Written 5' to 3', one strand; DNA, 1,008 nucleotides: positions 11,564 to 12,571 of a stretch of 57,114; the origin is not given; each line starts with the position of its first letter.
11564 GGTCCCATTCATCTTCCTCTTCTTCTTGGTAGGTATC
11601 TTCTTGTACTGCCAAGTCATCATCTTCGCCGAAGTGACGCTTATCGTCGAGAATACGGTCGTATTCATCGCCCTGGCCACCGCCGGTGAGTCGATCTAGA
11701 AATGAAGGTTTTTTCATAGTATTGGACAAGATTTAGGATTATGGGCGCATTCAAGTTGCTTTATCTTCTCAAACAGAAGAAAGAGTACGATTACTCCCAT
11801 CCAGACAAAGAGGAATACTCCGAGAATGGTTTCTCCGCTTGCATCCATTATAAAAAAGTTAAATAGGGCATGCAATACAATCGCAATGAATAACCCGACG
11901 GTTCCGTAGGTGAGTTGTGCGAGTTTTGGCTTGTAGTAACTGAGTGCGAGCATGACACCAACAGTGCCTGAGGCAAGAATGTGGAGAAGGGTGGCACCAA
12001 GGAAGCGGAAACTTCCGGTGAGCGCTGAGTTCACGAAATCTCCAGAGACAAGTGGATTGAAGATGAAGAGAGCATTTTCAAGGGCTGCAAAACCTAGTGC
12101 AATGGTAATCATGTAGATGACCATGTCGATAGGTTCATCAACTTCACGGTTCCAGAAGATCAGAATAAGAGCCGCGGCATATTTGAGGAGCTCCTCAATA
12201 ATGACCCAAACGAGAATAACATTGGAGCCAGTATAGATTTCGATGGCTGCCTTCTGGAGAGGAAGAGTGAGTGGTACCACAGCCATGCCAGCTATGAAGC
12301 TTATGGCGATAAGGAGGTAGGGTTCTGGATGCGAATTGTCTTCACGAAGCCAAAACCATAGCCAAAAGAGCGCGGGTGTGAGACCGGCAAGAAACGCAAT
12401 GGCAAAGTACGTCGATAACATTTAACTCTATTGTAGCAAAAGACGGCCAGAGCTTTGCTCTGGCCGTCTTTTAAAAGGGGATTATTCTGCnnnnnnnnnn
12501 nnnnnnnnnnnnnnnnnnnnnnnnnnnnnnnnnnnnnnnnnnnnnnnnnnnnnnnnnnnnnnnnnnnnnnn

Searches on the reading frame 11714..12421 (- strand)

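Call 74: search_protein_families(library=pfam, proteins=[window:11714-12421:-], max_evalue=0.001)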
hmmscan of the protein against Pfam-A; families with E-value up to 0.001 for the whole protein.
window:11714-12421:- (235 aa): 1 family
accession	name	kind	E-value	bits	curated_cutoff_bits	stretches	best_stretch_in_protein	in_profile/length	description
PF13367.11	PrsW-protease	-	3.4e-23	82.7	23.5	1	33-208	1-189/196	PrsW family intramembrane metalloprotease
